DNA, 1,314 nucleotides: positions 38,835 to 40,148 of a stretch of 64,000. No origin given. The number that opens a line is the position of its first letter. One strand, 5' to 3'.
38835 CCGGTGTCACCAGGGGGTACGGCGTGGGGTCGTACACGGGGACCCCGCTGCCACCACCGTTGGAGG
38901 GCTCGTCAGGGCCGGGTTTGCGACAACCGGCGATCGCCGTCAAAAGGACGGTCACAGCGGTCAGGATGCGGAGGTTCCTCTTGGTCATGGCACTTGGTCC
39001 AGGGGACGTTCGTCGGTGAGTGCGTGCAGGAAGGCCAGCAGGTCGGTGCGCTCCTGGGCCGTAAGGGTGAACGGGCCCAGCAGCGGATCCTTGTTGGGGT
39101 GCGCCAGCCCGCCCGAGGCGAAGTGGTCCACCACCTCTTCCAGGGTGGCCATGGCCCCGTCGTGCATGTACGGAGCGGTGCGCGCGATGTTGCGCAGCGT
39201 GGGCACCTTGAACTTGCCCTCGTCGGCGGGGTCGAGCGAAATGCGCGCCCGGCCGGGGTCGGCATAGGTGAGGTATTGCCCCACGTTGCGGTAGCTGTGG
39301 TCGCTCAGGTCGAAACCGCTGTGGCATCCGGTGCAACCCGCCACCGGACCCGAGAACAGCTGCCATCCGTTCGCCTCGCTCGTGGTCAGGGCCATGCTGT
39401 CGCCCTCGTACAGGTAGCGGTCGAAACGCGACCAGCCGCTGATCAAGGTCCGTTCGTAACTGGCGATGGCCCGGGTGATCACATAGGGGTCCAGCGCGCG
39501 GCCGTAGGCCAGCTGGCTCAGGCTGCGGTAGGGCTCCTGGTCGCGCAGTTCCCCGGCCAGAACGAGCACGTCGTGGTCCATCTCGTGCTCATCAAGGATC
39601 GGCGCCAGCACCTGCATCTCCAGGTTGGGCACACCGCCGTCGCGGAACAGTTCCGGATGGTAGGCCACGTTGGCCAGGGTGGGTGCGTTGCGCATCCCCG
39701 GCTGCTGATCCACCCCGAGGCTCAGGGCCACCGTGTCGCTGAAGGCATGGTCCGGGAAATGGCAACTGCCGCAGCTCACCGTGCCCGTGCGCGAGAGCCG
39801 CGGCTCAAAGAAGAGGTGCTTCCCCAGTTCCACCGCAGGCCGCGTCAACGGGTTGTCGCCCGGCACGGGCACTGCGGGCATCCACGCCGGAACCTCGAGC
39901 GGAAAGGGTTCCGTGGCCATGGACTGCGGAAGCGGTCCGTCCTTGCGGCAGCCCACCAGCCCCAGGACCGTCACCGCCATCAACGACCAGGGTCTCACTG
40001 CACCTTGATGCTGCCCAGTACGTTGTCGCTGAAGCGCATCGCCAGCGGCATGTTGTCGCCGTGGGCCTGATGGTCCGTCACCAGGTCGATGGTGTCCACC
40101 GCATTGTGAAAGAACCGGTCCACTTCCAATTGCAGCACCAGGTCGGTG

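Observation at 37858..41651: Duplicated lipoprotein pair upstream of two di-heme cytochrome-c peroxidases: a P-P-H-H MbnP/MbnH-like copper-related cluster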

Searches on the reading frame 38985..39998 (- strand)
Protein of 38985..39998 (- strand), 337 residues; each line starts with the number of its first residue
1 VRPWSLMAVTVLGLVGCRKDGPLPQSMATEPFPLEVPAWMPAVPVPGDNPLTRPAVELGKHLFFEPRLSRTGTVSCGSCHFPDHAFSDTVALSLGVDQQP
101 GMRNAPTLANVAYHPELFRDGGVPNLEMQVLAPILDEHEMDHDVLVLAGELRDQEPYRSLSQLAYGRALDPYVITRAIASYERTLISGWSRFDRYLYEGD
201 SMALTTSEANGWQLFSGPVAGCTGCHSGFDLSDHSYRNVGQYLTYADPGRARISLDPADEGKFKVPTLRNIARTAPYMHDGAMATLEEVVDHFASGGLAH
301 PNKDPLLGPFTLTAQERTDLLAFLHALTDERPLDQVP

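Call 4: search_protein_families(library=pfam, proteins=[window:38985-39998:-], max_evalue=1)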
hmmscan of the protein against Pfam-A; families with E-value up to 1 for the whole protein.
window:38985-39998:- (337 aa): 6 families
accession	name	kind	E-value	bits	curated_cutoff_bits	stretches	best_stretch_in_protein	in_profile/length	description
PF03150.19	CCP_MauG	-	1.7e-46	159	25.6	1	55-197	3-145/149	Di-haem cytochrome c peroxidase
PF00034.26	Cytochrom_C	-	3.1e-05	25.6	21.3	1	210-327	3-89/90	Cytochrome c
PF21419.2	RoxA-like_Cyt-c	-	0.00046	20.1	26.7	1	266-291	5-30/39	RoxA-like, cytochrome c-like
PF14522.11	Cytochrome_C7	-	0.067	13.5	24.8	0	73-87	41-55/67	Cytochrome c7 and related cytochrome c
PF09699.15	Paired_CXXCH_1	-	0.17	12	20.6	0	219-227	29-37/41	Doubled CXXCH motif (Paired_CXXCH_1)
PF09086.16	DUF1924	-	0.2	12.5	22.5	0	55-83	7-36/96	Domain of unknown function (DUF1924)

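Call 5: search_protein_families(library=ncbifam, proteins=[window:38985-39998:-], max_evalue=1)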
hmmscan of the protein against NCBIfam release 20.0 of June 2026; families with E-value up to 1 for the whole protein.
window:38985-39998:- (337 aa): 8 families
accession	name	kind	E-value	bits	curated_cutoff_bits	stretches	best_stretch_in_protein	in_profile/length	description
TIGR04039.1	MXAN_0977_Heme2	hypoth_equivalog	1.5e-78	264.2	362.85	1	45-334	1-328/336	MbnH family di-heme enzyme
TIGR03791.1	TTQ_mauG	equivalog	2.6e-60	204.1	443.85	1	52-330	2-281/291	tryptophan tryptophylquinone biosynthesis enzyme MauG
TIGR03981.2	SAM_quin_mod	hypoth_equivalog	3.7e-31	108.4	340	2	167-294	225-359/411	His-Xaa-Ser system-associated MauG-like protein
NF052341.1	hydrazine_gamma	equivalog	3.4e-09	36.1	625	2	262-327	280-339/339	hydrazine synthase subunit gamma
NF052342.1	hydrazine_BC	exception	9.2e-09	34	1250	2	52-229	415-569/690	hydrazine synthase subunit beta-gamma fusion subunit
TIGR01904.2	GSu_C4xC__C2xCH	domain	0.011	15.5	27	1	203-229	35-59/73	CxxxxCH/CxxCH domain c-type cytochrome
NF040606.1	CytoC_perox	subfamily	0.014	14.6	150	1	260-289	423-452/524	di-heme-cytochrome C peroxidase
NF041895.1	choice_anch_V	domain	0.25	11.4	42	0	71-103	22-54/150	choice-of-anchor V domain-containing protein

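Call 13: search_solved_structures(query=window:38985-39998:-, max_evalue=0.001, show_alignments=3)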
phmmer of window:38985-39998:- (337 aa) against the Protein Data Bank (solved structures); distinct sequences matched with E-value up to 0.001: 30.
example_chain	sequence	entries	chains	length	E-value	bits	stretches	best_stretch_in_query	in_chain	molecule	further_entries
6e1c_A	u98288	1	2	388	6.7e-48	167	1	28-331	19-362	Di-heme enzyme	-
1iqc_A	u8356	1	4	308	2.1e-45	158.8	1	41-295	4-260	di-heme peroxidase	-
3o5c_A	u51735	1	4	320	4.9e-42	147.7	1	51-335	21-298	Cytochrome c551 peroxidase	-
2c1u_A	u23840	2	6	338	1.7e-38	136.1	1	34-333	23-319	DI-HAEM CYTOCHROME C PEROXIDASE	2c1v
1nml_A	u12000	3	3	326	2.1e-37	132.5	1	43-297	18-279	di-haem cytochrome c peroxidase | Cytochrome c peroxidase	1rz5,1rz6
4aao_A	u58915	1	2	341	1.8e-35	126.1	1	43-298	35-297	CYTOCHROME C551 PEROXIDASE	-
4aal_A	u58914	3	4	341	1.8e-35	126.1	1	43-298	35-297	CYTOCHROME C551 PEROXIDASE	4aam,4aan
1zzh_A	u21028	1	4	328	2.6e-35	125.6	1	41-301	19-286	cytochrome c peroxidase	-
1eb7_A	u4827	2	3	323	4.2e-35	124.9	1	49-334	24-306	CYTOCHROME C551 PEROXIDASE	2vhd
3hq8_A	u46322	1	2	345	5.4e-34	121.3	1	37-296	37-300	Cytochrome c551 peroxidase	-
3hq6_A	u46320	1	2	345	7.4e-34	120.8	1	37-296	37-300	Cytochrome c551 peroxidase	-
3hq9_A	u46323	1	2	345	1e-33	120.4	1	37-296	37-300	Cytochrome c551 peroxidase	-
9qdt_A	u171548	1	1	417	1.4e-33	120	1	41-291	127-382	Probable cytochrome c peroxidase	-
3hq7_A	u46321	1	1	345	9.5e-33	117.2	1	37-296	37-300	Cytochrome c551 peroxidase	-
6qkn_A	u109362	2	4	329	1.2e-32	116.9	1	49-293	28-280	Cytochrome-c peroxidase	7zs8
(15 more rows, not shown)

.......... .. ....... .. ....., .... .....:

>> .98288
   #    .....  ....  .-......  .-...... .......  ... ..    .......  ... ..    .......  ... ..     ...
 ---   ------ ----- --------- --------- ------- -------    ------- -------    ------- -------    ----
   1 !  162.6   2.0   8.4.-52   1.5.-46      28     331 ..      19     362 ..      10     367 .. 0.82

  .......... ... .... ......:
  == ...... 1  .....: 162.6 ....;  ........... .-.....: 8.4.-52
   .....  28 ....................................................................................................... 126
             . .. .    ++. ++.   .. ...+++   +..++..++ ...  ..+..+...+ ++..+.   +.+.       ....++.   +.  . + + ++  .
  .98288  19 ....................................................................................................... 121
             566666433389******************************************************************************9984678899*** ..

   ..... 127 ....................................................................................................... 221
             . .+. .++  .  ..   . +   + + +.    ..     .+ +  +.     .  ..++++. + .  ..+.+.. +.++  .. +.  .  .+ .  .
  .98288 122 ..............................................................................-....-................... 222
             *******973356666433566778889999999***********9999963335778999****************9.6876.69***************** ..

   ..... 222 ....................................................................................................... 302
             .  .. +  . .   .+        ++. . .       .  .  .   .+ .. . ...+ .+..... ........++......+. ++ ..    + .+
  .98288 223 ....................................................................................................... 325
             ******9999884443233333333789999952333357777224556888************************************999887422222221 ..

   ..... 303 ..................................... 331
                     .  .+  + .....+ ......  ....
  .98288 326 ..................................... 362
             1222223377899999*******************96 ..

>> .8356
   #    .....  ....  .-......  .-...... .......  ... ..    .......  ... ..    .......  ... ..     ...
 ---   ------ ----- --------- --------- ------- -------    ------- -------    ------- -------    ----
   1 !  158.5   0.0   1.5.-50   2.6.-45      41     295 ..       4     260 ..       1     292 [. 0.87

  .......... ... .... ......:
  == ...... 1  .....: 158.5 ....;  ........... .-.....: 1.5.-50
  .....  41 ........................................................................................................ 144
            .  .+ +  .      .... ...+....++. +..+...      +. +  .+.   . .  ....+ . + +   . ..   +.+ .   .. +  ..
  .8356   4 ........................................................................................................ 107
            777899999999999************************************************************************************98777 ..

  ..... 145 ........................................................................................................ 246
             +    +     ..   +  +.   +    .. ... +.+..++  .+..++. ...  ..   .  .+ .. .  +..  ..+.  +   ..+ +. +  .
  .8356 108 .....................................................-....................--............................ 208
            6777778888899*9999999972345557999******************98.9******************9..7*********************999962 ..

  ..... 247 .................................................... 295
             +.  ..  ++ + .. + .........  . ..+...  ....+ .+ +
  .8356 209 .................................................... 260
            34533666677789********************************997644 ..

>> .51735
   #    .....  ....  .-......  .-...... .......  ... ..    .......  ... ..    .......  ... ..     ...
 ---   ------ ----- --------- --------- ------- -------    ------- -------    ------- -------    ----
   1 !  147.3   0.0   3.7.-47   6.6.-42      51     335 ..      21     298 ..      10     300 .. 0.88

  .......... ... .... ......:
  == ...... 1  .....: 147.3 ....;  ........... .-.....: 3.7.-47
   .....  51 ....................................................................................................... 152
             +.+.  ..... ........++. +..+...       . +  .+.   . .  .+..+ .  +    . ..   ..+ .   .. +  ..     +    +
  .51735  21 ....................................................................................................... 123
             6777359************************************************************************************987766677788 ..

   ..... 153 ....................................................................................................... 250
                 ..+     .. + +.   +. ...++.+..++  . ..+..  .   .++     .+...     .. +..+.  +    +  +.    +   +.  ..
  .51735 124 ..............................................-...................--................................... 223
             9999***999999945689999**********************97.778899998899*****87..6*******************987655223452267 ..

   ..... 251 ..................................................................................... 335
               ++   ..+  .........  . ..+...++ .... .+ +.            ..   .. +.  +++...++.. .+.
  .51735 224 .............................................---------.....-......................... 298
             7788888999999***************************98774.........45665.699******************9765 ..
